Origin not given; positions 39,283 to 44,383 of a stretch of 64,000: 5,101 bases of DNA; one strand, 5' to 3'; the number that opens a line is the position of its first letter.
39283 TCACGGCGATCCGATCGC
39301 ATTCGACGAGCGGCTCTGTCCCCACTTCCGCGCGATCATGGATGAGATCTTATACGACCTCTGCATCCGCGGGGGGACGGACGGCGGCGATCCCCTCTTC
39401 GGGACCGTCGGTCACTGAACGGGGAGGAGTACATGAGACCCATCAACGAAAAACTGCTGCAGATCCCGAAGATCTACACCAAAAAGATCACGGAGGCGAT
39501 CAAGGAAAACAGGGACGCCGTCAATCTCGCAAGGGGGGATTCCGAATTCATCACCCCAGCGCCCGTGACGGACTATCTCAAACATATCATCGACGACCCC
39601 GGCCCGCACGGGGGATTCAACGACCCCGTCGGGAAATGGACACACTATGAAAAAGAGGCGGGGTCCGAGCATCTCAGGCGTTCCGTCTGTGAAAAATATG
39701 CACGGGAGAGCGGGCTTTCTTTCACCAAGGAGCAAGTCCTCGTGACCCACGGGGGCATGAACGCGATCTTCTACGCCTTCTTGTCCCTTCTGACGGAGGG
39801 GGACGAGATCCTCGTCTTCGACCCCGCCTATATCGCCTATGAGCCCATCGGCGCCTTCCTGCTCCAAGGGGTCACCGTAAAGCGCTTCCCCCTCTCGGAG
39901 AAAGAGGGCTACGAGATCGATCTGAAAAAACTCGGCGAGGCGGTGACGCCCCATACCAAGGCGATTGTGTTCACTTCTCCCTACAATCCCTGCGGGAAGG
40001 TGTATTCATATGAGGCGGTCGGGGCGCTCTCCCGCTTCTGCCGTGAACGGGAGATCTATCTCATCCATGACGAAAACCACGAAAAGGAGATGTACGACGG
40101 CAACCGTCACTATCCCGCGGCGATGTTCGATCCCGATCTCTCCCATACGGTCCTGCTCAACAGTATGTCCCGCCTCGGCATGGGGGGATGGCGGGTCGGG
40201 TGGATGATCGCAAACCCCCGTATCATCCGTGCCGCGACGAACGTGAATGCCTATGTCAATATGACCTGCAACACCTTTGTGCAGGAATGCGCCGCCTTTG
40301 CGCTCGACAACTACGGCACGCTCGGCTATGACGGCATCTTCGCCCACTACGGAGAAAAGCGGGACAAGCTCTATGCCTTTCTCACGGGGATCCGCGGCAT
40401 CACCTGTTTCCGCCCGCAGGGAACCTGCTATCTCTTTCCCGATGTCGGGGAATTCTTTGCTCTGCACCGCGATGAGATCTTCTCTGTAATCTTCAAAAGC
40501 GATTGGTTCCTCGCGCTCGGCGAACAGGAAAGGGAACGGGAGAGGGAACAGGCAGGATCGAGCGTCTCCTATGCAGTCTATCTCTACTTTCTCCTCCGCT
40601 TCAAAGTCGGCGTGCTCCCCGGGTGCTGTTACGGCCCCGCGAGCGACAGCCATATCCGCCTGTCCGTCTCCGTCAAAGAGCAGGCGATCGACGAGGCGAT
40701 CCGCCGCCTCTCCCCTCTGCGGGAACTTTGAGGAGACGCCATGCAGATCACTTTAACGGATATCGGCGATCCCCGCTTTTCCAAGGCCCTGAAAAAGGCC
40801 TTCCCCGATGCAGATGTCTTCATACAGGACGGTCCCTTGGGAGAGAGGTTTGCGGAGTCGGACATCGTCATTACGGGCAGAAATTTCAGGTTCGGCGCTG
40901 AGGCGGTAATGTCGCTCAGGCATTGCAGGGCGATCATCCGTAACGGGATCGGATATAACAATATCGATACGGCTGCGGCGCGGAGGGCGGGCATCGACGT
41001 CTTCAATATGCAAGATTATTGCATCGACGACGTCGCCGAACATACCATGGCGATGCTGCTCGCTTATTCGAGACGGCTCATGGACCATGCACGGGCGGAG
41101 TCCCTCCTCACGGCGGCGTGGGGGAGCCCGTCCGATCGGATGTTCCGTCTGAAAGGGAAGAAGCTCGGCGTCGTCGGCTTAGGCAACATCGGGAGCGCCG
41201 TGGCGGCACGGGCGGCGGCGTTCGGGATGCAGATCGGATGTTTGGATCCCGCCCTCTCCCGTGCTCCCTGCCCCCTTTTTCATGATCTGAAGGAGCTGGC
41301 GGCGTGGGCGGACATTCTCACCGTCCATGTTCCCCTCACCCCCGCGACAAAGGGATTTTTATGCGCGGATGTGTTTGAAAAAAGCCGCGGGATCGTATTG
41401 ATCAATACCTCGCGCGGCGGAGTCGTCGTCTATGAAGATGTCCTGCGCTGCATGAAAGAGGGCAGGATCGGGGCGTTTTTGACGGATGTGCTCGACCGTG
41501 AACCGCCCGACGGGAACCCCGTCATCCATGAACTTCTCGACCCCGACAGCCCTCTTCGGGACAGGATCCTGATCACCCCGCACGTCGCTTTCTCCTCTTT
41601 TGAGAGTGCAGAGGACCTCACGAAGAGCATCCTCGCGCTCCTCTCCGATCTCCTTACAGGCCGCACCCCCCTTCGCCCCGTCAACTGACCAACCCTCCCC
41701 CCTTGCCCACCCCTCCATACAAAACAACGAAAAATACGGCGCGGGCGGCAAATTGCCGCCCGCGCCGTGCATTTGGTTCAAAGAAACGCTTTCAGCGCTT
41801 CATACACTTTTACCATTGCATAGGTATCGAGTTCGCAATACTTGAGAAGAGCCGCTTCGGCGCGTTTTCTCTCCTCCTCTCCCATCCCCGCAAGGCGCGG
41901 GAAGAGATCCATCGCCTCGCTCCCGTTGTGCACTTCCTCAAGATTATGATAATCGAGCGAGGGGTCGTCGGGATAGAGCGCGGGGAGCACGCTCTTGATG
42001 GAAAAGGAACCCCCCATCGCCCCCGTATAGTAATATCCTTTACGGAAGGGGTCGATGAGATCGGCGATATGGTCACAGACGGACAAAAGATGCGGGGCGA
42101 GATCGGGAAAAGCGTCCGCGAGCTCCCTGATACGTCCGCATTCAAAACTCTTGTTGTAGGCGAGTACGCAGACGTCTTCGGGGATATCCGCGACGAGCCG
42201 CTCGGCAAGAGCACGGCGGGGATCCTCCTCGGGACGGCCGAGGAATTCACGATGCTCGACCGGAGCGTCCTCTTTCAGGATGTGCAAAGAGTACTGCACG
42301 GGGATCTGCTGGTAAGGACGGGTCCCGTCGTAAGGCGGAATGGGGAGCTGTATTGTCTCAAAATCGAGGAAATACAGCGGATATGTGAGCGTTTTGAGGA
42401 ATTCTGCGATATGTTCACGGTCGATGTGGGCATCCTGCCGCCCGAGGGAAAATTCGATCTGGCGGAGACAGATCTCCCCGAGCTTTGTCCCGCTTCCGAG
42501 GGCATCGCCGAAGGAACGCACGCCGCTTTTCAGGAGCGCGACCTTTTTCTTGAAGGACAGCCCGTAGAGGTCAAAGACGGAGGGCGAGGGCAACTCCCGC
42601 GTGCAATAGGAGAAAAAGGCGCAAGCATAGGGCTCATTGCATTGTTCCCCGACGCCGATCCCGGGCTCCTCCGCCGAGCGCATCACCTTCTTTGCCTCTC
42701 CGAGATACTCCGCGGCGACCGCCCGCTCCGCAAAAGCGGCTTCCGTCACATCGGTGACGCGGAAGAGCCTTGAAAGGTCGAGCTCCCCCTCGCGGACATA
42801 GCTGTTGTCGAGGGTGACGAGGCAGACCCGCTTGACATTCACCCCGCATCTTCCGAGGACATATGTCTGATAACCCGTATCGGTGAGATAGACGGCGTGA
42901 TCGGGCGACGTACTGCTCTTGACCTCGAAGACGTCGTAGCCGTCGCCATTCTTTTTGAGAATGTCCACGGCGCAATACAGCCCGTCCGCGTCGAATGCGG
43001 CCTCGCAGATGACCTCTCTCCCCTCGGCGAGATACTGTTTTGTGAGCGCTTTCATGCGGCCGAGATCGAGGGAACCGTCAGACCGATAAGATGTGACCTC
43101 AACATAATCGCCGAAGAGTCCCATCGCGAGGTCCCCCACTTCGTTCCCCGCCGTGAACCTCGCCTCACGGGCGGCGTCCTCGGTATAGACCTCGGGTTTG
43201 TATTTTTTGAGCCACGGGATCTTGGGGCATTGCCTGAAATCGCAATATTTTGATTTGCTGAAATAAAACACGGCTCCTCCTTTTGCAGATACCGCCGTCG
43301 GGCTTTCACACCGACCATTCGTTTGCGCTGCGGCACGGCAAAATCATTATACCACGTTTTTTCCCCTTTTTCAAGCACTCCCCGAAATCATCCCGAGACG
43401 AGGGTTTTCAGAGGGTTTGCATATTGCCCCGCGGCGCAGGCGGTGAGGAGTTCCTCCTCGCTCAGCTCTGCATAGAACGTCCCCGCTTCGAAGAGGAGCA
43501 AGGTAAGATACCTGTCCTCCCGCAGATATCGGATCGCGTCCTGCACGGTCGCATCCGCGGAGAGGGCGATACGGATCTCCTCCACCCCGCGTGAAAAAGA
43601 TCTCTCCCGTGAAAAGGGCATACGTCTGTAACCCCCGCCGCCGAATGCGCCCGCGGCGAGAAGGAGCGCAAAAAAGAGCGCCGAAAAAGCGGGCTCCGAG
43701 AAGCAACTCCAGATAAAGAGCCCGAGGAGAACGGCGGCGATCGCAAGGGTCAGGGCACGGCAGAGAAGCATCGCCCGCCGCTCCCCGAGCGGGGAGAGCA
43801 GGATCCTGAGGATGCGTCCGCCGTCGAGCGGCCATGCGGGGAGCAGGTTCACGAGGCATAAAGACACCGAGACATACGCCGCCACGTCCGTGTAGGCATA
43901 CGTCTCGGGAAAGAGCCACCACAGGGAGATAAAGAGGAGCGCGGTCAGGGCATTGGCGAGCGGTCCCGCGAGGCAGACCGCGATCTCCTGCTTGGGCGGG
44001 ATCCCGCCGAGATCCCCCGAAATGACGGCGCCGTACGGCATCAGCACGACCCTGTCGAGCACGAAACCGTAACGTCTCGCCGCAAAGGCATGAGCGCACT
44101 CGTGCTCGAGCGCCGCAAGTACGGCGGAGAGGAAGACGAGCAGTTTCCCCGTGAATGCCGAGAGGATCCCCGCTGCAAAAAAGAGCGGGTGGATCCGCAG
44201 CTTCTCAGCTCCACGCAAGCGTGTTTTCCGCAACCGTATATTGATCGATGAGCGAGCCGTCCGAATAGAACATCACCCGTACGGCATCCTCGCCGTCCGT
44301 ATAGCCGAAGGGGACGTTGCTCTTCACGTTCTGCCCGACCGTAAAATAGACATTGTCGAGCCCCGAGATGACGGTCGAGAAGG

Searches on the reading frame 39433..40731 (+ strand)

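Call 25: search_protein_families(library=pfam, proteins=[window:39433-40731:+], max_evalue=0.001)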
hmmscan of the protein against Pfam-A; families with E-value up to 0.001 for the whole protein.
window:39433-40731:+ (432 aa): 4 families
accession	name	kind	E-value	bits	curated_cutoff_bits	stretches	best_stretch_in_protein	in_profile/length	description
PF00155.27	Aminotran_1_2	-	1.6e-43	149.8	19.7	1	30-426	4-361/361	Aminotransferase class I and II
PF01212.27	Beta_elim_lyase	-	8.5e-07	29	27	1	80-213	36-168/288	Beta-eliminating lyase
PF01053.26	Cys_Met_Meta_PP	-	2.1e-06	27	27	1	100-213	68-173/381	Cys/Met metabolism PLP-dependent enzyme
PF00266.25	Aminotran_5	-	0.00036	20.1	21.5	1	99-211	61-173/371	Aminotransferase class-V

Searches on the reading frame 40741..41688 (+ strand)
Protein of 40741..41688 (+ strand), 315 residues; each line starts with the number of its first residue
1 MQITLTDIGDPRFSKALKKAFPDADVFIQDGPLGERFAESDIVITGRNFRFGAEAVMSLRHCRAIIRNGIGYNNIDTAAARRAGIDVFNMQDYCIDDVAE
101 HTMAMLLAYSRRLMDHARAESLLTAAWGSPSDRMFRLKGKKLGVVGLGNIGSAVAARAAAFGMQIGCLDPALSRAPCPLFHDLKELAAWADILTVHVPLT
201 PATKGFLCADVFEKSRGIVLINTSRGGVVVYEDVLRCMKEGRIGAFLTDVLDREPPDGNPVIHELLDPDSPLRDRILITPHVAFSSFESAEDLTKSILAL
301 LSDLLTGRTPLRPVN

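Call 25: search_protein_families(library=pfam, proteins=[window:40741-41688:+], max_evalue=0.001)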
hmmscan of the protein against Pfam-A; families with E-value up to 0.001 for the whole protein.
window:40741-41688:+ (315 aa): 2 families
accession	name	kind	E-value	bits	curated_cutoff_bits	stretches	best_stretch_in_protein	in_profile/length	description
PF02826.25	2-Hacid_dh_C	-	3.8e-39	134.3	25.1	1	103-283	1-178/178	D-isomer specific 2-hydroxyacid dehydrogenase, NAD binding domain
PF00389.36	2-Hacid_dh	-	2.8e-16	59.8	24.6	1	33-315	33-134/134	D-isomer specific 2-hydroxyacid dehydrogenase, catalytic domain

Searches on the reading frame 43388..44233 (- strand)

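Call 25: search_protein_families(library=pfam, proteins=[window:43388-44233:-], max_evalue=0.001)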
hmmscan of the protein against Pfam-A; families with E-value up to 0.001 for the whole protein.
window:43388-44233:- (281 aa): 1 family
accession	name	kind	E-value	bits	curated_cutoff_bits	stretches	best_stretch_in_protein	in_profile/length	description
PF02163.28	Peptidase_M50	-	2.6e-18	66.6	27.2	2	114-154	162-202/221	Peptidase family M50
